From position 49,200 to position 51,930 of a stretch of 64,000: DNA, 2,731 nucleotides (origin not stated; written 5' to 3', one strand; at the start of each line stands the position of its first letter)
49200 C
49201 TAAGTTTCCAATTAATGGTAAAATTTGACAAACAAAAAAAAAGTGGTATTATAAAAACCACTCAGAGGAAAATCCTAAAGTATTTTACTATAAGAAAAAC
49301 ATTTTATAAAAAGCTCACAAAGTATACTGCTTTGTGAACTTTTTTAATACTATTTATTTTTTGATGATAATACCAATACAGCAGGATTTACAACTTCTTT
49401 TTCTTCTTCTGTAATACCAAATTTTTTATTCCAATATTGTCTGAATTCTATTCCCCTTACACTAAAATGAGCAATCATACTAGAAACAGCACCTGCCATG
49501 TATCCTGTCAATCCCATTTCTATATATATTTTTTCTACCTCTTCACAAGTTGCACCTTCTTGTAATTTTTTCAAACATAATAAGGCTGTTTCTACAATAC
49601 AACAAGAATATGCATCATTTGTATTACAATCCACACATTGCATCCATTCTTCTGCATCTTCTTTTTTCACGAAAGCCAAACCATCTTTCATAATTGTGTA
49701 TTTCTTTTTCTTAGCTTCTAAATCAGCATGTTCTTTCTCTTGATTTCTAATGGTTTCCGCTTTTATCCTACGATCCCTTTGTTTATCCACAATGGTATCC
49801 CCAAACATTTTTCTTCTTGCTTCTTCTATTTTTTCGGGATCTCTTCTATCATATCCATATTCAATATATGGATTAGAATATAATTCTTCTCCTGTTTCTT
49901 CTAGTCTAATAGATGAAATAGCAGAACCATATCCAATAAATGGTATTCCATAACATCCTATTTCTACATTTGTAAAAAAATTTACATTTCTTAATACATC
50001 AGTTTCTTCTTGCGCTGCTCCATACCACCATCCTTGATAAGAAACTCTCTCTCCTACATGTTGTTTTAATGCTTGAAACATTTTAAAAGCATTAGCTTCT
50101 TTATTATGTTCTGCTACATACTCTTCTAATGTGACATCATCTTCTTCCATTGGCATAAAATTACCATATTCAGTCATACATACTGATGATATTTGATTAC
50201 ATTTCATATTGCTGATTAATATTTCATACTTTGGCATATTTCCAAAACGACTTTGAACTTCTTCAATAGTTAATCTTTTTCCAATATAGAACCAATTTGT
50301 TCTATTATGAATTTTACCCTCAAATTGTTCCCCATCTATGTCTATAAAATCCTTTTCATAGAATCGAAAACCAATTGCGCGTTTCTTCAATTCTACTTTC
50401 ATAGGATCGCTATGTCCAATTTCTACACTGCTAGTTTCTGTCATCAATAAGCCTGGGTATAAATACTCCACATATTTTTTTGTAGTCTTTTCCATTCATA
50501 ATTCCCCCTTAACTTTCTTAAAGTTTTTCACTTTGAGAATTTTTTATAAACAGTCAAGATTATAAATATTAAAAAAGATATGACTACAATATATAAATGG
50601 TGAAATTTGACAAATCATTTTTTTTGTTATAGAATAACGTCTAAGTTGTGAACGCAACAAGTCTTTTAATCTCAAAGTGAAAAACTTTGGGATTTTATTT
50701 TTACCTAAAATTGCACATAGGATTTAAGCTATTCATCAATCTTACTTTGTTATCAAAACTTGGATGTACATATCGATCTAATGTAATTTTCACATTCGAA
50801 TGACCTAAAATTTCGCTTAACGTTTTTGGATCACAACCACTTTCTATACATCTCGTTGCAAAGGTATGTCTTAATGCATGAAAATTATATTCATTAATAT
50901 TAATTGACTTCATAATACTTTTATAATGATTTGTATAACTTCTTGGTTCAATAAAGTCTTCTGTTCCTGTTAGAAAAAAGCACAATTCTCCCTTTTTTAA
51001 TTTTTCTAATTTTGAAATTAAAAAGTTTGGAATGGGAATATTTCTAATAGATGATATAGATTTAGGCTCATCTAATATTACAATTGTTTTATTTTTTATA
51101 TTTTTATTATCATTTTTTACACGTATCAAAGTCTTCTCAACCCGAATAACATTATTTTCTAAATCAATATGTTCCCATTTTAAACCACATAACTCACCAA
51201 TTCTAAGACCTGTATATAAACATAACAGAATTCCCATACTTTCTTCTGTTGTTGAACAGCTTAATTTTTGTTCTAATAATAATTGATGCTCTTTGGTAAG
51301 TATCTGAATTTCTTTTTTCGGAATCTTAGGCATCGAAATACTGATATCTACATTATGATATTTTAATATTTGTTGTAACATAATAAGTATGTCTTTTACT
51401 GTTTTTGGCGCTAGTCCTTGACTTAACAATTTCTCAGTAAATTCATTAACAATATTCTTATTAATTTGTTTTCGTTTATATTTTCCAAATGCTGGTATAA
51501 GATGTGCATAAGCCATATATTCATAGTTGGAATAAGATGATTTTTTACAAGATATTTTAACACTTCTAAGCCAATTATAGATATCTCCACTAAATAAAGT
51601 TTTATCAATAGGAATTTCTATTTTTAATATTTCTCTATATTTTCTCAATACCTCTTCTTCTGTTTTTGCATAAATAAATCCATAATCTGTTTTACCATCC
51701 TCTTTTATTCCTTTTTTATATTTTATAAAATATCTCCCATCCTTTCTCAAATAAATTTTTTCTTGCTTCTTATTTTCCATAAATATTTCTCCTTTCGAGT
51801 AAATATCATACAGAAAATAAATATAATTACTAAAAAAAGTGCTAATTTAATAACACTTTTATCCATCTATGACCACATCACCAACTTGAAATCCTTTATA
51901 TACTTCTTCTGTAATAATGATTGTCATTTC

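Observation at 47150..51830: Integrase-linked islet carrying an Amidoligase_2 enzyme and two unknown proteins with shared 5'-UTR cassettes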

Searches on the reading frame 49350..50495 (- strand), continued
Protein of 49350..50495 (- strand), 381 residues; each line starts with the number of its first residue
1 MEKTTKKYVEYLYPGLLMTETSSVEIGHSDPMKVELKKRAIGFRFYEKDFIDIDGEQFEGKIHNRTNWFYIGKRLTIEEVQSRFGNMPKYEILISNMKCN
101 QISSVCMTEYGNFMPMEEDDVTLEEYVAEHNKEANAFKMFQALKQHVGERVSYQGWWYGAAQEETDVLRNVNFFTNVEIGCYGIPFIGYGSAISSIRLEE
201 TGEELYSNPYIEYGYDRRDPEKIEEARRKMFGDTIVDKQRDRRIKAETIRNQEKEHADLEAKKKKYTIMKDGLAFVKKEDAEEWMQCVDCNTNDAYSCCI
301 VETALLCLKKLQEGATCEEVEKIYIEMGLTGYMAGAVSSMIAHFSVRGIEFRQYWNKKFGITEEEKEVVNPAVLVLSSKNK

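Call 69: search_solved_structures(query=A1, max_evalue=1, show_alignments=2)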
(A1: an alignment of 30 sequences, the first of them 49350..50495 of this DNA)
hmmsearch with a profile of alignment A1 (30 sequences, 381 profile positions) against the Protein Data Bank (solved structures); distinct sequences matched with E-value up to 1: 1.
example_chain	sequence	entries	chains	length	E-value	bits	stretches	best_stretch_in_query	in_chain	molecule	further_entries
5xxb_B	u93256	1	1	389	0.32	13.2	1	55-110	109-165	Ribosomal protein uL3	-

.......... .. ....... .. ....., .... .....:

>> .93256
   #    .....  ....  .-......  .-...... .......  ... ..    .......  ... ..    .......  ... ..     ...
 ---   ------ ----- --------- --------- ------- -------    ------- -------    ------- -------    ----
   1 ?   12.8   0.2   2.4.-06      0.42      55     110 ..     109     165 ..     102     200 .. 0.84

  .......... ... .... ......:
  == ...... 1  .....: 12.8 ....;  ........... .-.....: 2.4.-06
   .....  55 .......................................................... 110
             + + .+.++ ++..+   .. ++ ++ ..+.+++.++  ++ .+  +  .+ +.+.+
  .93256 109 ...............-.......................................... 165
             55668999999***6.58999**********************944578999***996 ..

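Call 73: search_dna_similar(query=window:49350-50495:-, collection=phages, mode=protein, max_evalue=0.001, max_rows=15)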
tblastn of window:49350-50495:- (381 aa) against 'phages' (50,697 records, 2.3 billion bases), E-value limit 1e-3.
No match.

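Call 79: fold_search(model_id=the predicted structure, library=viral)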
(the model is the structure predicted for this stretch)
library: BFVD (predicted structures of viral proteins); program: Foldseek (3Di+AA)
matches with E <= 10: 604; with E <= 0.001: 0
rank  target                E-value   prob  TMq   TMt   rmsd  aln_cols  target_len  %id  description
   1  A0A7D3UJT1            1.2e-01  0.11  0.12  0.09  18.9       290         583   11  (no name in the UniProt tables at hand)
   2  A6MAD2                1.3e-01  0.25  0.13  0.16  22.7       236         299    8  Gp067 [Lactococcus phage KSY1]
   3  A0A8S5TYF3            1.6e-01  0.14  0.11  0.17  17.6       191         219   16  Uncharacterized protein [Myoviridae sp. ctPkm1]
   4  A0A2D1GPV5            2.5e-01  0.97  0.20  0.46   4.2       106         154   17  Uncharacterized protein [Mycobacterium phage Kumao]
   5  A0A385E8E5            2.9e-01  0.18  0.10  0.25  17.4       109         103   16  Uncharacterized protein [Bacillus phage Hobo]
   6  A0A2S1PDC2            3.1e-01  0.91  0.11  0.44   2.9        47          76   15  (no name in the UniProt tables at hand)
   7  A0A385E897            3.1e-01  0.35  0.10  0.31  15.2       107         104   10  (no name in the UniProt tables at hand)
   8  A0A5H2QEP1            3.1e-01  0.16  0.09  0.16  16.7       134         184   13  (no name in the UniProt tables at hand)
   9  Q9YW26                3.1e-01  0.10  0.12  0.06  20.0       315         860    8  mRNA-capping enzyme catalytic subunit [Melanoplus sanguinipes entomopoxvirus]
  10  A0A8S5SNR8            3.2e-01  0.13  0.11  0.19  13.5       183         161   13  Transcriptional regulator FleQ factor, AAA+, ATPase, c-di-GMP [Siphoviridae sp. ct7Qv4]
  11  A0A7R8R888            3.4e-01  0.30  0.10  0.31   6.6        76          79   12  (no name in the UniProt tables at hand)
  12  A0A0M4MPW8            3.6e-01  0.18  0.07  0.06  11.4        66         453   14  F21 [Felid gammaherpesvirus 1]
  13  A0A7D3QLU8            3.6e-01  0.16  0.10  0.27  14.7       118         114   13  (no name in the UniProt tables at hand)
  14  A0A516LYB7            3.8e-01  0.15  0.07  0.21  15.3       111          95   12  (no name in the UniProt tables at hand)
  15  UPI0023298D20         4.0e-01  0.90  0.13  0.65   3.7        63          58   13  (no name look-up for this kind of identifier)
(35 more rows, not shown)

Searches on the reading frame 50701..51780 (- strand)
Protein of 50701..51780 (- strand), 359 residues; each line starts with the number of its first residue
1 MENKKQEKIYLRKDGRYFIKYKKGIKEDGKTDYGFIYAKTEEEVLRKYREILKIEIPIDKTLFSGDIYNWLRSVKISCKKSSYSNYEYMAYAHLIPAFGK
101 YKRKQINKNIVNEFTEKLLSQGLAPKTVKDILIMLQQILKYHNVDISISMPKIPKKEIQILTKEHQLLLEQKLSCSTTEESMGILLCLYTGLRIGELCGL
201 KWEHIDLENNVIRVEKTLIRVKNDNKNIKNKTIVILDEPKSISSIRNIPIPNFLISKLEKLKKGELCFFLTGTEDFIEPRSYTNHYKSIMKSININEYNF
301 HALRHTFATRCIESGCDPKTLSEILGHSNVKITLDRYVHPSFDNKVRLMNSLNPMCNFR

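Call 3: search_protein_families(library=pfam, proteins=[window:50701-51780:-], max_evalue=0.1)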
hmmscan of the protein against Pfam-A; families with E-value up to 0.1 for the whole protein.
window:50701-51780:- (359 aa): 2 families
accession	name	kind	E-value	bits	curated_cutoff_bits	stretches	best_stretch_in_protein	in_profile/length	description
PF00589.27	Phage_integrase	-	4.4e-27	95.4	27.1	1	174-342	18-170/172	Phage integrase family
PF14659.12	Phage_int_SAM_3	-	3.5e-08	34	22.6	1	68-118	7-57/58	Phage integrase, N-terminal SAM-like domain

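Call 4: search_protein_families(library=phrogs, proteins=[window:50701-51780:-], max_evalue=0.1)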
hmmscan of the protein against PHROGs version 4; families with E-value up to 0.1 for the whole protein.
window:50701-51780:- (359 aa): 12 families
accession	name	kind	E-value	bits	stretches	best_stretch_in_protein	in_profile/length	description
phrog_1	-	integration and excision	1.8e-60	206.8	1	4-355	102-450/611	integrase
phrog_216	-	integration and excision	1.1e-33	117.7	1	138-353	34-237/301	integrase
phrog_7685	-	integration and excision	2.2e-13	51.3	1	237-348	120-231/240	integrase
phrog_7269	-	integration and excision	6.1e-06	27.1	1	286-341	17-70/89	integrase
phrog_35951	-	unknown function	6.7e-05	24.3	1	285-341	8-63/97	-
phrog_23783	-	integration and excision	0.00013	23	1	69-156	68-156/162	integrase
phrog_23271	-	unknown function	0.0018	19.2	1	299-338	10-48/67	-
phrog_22184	-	unknown function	0.0021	18.6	1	186-216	215-245/254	-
phrog_34557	-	integration and excision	0.0043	17.8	1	298-338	125-164/183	integrase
phrog_30255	-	unknown function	0.019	15.9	1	165-216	36-87/129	-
phrog_23652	-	lysis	0.036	15.4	0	297-344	8-54/77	holin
phrog_25190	-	integration and excision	0.076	14.4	0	280-337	29-86/109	integrase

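Call 42: search_protein_families(library=ncbifam, proteins=[window:50701-51780:-], max_evalue=0.01)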
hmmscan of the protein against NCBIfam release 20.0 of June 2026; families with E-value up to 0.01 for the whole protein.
window:50701-51780:- (359 aa): 12 families
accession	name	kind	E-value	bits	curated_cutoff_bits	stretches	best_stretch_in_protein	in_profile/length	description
NF040815.2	recomb_XerA_Arch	equivalog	3e-28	99.1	220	1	81-341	10-255/263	site-specific tyrosine recombinase/integron integrase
TIGR02225.1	recomb_XerD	equivalog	4.4e-17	62.3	329.6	1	100-333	35-268/290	site-specific tyrosine recombinase XerD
TIGR02224.1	recomb_XerC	equivalog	6.9e-17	61.7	335.15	1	102-348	40-285/295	tyrosine recombinase XerC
NF001399.0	PRK00283.1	subfamily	1.1e-14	54.5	279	1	101-333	46-277/300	tyrosine recombinase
TIGR02249.1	integrase_gron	subfamily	2.2e-13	50.3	265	2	290-333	250-294/315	integron integrase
NF003462.0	PRK05084.1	equivalog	2.2e-09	36.5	267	1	185-350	202-354/360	tyrosine recombinase XerS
NF002685.0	PRK02436.1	equivalog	3.5e-09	36.9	178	2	242-338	151-244/245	site-specific tyrosine recombinase XerD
NF002331.0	PRK01287.1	subfamily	3e-07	29.8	371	1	275-333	246-306/365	site-specific tyrosine recombinase XerC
NF007371.0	PRK09871.1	subfamily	1.2e-05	24.9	222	0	162-216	9-64/198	tyrosine-type DNA invertase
NF011946.0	PRK15417.1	equivalog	2.9e-05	23.4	435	1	299-334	275-310/337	integron integrase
NF007370.0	PRK09870.1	subfamily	3.7e-05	23.5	221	1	178-333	32-173/200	tyrosine-type DNA invertase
NF040693.1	recomb_GmtY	equivalog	0.0023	17.2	340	0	281-331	369-424/441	gamma-mobile-trio recombinase GmtY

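Call 43: search_protein_families(library=padloc, proteins=[window:50701-51780:-], max_evalue=0.01)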
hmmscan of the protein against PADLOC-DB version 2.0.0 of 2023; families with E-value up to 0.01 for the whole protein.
window:50701-51780:- (359 aa): 0 families

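Call 55: search_solved_structures(query=window:50701-51780:-, max_evalue=0.001)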
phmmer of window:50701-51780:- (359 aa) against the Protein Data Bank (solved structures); distinct sequences matched with E-value up to 0.001: 14.
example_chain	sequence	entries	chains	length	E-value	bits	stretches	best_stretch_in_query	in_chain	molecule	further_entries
6en0_A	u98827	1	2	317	1.3e-19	73.7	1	183-345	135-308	Int protein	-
6emy_A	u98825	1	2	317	1.8e-19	73.3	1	183-345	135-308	Int protein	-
6emz_A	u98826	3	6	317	3.5e-19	72.4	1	183-345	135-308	Int protein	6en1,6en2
4a8e_A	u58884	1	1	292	7.1e-13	51.6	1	113-333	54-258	PROBABLE TYROSINE RECOMBINASE XERC-LIKE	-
5hxy_A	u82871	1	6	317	2.2e-12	50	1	80-341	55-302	Tyrosine recombinase XerA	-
1a0p_A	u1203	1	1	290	5.5e-08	35.5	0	285-342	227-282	SITE-SPECIFIC RECOMBINASE XERD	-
2a3v_A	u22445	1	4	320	2.2e-07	33.6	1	299-339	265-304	site-specific recombinase IntI4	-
5dcf_A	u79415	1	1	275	4.1e-07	32.7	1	285-345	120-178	Tyrosine recombinase XerD,DNA translocase FtsK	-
5c6k_A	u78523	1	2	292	4.9e-07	32.4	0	285-341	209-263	Integrase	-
5vfz_A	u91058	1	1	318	2.7e-06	30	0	134-212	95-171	Gp33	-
5dor_A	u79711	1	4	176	4.6e-06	29.2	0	284-341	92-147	Integrase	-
9i5v_14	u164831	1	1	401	3.3e-05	26.4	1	294-354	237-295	Ribosome-associated translation inhibitor RaiA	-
1aih_A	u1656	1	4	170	0.00011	24.7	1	300-343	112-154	HP1 INTEGRASE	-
3nkh_A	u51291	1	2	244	0.00035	23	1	190-353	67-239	Integrase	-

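Call 82: find_homologous_proteins(query=window:50701-51780:-, max_evalue=1e-30)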
Query window:50701-51780:- (359 aa): 7896 proteins with E <= 1e-30 among 8000 candidates; the best 120 are listed.
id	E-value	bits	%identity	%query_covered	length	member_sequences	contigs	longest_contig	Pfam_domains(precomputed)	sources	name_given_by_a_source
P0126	2.6e-226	768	95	100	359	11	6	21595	PF14659.13,PF00589.28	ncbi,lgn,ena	-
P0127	1.5e-207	707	86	100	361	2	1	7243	PF14659.13,PF00589.28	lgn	-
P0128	2.0e-206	703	87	100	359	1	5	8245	PF14659.13,PF00589.28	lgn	-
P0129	9.4e-204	694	87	98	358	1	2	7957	PF14659.13,PF00589.28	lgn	-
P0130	3.0e-200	683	83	100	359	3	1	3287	PF14659.13,PF00589.28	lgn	-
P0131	3.1e-195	666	82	98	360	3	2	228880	PF14659.13,PF00589.28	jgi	-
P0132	7.8e-193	658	79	100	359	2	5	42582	PF14659.13,PF00589.28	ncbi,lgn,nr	ncbi:MAG: site-specific integrase [Bacilli bacterium]|nr:site-specific integrase [Bacilli bacterium]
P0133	9.5e-192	655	80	100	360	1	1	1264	PF14659.13,PF00589.28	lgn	-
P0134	3.9e-186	636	78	99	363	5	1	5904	PF14659.13,PF00589.28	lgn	-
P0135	9.4e-185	632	79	99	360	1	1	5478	PF14659.13,PF00589.28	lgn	-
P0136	3.1e-183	627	78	99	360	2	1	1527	PF14659.13,PF00589.28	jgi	-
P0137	8.5e-183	625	79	99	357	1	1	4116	PF14659.13,PF00589.28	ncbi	-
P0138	2.9e-182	623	76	99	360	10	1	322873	PF14659.13,PF00589.28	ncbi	-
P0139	9.4e-180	615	76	99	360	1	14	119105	PF14659.13,PF00589.28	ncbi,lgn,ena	-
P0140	4.0e-176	603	74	100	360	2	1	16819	PF14659.13,PF00589.28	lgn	-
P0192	2.6e-118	413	56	97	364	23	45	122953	PF14659.13,PF00589.28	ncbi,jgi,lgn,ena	jgi:integrase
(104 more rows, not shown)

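Call 83: find_encoding_contigs(protein=P0192, flank=4000, max_places=6)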
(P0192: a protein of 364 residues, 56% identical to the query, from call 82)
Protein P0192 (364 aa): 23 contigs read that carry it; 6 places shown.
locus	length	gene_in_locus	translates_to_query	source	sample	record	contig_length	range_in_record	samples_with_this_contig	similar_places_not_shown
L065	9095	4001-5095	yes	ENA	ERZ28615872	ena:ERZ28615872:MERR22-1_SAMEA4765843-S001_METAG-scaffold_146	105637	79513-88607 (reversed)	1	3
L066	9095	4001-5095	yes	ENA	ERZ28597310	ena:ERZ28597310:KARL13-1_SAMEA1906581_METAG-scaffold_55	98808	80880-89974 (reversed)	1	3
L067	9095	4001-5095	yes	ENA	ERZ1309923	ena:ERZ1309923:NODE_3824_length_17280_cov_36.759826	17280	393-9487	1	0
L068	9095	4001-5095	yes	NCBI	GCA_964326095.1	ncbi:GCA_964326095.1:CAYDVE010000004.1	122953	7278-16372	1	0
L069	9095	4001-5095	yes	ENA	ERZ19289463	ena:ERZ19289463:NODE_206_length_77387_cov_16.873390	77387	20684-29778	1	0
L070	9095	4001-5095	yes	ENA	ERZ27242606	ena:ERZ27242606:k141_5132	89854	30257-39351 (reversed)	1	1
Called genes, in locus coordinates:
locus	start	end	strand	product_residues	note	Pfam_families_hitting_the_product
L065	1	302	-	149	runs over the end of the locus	-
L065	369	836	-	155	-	-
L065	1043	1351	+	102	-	PF01740:STAS (weak)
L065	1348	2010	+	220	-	PF04542:Sigma70_r2, PF04545:Sigma70_r4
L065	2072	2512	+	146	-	PF03862:SpoVAC_SpoVAEB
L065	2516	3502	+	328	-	PF07451:SpoVAD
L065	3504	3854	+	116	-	PF03862:SpoVAC_SpoVAEB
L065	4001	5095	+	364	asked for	PF14659:Phage_int_SAM_3 (weak), PF00589:Phage_integrase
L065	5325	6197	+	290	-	-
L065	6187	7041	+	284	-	-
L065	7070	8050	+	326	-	PF12224:Amidoligase_2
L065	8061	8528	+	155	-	PF06094:GGACT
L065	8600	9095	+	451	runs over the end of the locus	PF00149:Metallophos (faint)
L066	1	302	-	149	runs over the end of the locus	-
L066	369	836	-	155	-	-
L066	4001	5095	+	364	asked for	PF14659:Phage_int_SAM_3 (weak), PF00589:Phage_integrase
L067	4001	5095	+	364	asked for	PF14659:Phage_int_SAM_3 (weak), PF00589:Phage_integrase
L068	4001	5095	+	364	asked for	PF14659:Phage_int_SAM_3 (weak), PF00589:Phage_integrase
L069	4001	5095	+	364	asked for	PF14659:Phage_int_SAM_3 (weak), PF00589:Phage_integrase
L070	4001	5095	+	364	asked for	PF14659:Phage_int_SAM_3 (weak), PF00589:Phage_integrase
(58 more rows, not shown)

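Call 84: find_encoding_contigs(protein=P0139, flank=4000, max_places=8)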
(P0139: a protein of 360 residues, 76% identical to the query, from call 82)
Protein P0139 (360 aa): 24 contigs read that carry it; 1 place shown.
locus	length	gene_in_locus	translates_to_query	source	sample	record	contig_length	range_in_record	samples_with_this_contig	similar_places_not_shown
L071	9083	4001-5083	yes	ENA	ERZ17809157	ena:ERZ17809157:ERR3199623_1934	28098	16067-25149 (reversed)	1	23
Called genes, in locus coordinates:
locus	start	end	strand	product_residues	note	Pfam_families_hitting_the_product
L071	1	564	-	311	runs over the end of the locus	PF02557:VanY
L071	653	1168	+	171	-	PF18955:DUF5698, PF10035:DUF2179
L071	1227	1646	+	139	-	-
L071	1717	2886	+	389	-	PF00768:Peptidase_S11, PF13354:Beta-lactamase2, PF07943:PBP5_C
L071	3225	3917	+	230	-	PF18927:CrtO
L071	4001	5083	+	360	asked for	PF14659:Phage_int_SAM_3 (weak), PF00589:Phage_integrase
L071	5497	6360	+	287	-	-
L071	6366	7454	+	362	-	PF12224:Amidoligase_2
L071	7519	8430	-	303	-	PF00056:Ldh_1_N, PF02866:Ldh_1_C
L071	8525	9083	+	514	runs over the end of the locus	PF13396:PLDc_N, PF13091:PLDc_2, PF00614:PLDc (weak), PF13091:PLDc_2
